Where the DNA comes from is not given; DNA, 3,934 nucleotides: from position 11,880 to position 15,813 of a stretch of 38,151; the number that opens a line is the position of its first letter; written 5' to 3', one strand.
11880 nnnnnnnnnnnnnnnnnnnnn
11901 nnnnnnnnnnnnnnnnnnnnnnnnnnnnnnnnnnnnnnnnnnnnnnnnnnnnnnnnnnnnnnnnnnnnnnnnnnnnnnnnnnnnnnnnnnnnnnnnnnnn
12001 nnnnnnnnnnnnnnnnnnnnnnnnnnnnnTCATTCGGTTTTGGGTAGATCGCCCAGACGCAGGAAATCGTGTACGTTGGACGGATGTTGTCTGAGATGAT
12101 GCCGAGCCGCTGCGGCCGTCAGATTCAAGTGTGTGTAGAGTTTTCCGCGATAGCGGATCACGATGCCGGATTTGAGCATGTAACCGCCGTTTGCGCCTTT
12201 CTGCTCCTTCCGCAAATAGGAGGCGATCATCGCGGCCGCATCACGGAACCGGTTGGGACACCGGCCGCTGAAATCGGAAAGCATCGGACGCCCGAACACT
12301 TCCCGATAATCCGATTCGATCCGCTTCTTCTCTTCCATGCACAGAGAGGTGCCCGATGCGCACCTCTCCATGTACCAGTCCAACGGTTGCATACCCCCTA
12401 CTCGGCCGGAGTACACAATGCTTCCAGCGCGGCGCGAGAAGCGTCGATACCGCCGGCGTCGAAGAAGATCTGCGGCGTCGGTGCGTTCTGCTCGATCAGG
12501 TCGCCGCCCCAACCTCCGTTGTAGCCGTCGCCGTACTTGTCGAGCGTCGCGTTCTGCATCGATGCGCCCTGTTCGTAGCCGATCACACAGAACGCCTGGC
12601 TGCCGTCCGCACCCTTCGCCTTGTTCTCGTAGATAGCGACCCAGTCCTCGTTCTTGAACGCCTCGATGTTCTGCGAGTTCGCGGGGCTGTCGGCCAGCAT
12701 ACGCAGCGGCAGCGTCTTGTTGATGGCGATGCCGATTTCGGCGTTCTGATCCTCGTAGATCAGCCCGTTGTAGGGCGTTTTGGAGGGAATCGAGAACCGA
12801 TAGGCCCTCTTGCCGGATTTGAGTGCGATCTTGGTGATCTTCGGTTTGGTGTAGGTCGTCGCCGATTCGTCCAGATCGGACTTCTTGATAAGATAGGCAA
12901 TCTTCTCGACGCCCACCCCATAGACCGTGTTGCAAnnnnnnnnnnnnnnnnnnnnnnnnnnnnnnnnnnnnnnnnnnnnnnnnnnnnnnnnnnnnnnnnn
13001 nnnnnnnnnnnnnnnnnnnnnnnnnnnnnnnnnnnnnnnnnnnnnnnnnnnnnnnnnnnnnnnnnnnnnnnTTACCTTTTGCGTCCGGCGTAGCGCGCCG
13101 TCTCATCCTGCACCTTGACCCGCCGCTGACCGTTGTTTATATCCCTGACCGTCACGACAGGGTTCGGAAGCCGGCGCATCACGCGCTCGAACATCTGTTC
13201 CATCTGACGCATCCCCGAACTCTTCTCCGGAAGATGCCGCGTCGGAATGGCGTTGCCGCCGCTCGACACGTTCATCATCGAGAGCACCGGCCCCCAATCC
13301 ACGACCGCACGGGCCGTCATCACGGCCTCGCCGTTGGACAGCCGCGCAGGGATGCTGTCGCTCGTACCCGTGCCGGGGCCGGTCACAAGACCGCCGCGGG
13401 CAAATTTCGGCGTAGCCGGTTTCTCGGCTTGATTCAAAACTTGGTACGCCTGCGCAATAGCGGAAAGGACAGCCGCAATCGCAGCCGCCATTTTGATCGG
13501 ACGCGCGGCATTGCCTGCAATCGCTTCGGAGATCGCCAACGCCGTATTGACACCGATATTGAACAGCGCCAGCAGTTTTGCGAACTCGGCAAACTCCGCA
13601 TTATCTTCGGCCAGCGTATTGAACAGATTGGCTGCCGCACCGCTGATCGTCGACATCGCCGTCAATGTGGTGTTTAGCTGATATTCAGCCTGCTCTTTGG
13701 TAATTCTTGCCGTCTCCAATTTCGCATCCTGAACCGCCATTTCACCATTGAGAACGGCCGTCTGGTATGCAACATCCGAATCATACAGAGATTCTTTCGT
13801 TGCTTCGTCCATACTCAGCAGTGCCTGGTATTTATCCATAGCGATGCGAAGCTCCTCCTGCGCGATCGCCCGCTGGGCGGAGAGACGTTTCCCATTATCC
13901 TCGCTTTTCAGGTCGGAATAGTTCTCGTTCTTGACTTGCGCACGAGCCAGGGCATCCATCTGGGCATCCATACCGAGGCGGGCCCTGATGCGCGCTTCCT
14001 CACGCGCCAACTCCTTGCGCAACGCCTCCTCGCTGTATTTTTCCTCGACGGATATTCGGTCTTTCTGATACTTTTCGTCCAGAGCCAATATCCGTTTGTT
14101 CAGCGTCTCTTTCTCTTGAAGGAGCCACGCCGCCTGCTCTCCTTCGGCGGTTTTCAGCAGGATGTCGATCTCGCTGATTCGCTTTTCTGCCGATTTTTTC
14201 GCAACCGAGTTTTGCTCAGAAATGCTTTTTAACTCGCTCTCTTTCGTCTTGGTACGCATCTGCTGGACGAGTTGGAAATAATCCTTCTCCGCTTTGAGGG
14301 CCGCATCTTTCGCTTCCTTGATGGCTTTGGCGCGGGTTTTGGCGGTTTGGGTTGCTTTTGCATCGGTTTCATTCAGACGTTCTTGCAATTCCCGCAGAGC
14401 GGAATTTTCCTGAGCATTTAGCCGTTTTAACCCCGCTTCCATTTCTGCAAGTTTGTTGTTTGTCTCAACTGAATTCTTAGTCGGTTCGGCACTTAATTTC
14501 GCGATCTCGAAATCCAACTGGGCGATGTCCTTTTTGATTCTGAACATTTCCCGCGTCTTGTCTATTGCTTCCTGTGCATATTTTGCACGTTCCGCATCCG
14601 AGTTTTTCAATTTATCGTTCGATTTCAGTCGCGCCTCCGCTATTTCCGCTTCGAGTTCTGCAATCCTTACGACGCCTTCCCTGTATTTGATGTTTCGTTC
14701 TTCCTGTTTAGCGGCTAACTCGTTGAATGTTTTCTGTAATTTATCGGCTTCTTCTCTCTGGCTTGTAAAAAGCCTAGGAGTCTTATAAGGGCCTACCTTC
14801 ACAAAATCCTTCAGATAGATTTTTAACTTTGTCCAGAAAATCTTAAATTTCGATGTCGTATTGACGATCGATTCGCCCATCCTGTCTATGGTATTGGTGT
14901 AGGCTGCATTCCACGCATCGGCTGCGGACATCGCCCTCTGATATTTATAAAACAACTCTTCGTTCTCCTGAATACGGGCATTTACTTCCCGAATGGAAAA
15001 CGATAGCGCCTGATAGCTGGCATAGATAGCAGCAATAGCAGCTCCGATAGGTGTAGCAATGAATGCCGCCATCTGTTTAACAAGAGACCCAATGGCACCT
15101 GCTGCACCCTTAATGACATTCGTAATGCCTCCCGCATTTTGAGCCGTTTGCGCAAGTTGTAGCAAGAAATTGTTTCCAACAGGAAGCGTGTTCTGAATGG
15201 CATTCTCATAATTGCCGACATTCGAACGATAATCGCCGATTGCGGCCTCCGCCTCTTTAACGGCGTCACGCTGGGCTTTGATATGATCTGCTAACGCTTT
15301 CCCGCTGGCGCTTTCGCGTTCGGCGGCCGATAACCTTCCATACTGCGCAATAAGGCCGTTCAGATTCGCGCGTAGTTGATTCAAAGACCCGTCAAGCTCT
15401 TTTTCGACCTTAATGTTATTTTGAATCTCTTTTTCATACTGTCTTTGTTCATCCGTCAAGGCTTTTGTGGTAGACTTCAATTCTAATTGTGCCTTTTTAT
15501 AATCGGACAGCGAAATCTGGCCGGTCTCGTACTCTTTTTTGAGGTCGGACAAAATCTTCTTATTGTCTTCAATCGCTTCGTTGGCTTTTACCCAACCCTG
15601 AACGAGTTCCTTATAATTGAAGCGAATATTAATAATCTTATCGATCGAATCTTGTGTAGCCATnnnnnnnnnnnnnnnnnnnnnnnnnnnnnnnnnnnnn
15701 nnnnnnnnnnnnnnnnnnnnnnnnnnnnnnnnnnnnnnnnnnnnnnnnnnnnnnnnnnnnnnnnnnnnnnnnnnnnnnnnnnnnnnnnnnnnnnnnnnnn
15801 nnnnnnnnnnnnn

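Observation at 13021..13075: Approximately 55-nt conserved element repeated upstream of late genes (copies at 13021..13075 and 24585..24643; partial copy at 26476..26503)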

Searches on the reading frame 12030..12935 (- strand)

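Call 11: search_protein_families(library=phrogs, proteins=[window:12030-12935:-])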
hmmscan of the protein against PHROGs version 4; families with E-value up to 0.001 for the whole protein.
window:12030-12935:- (301 aa): 1 family
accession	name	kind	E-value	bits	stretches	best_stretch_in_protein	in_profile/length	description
phrog_37138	-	unknown function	0.00086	20.4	0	197-294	20-116/159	-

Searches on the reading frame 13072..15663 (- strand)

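Call 11: search_protein_families(library=phrogs, proteins=[window:13072-15663:-])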
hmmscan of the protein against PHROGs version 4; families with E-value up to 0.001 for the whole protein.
window:13072-15663:- (863 aa): 7 families
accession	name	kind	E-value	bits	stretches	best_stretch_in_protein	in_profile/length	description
phrog_37298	-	unknown function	8.1e-66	223.8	2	408-853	633-1083/1088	-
phrog_24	-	tail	2.4e-11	43.5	1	243-802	458-981/1151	tail length tape measure protein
phrog_13338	-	unknown function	7.2e-10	38.7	1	703-792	736-821/903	-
phrog_5448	-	tail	8.9e-08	30.4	1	751-798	2280-2327/3103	tail length tape measure protein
phrog_3547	-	tail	1e-07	31.1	1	418-792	694-1004/1767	tail length tape measure protein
phrog_6090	-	tail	1.7e-07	30.3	1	747-790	1090-1133/1853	tail length tape measure protein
phrog_4704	-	tail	0.00013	21.8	1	30-214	39-216/625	tail length tape measure protein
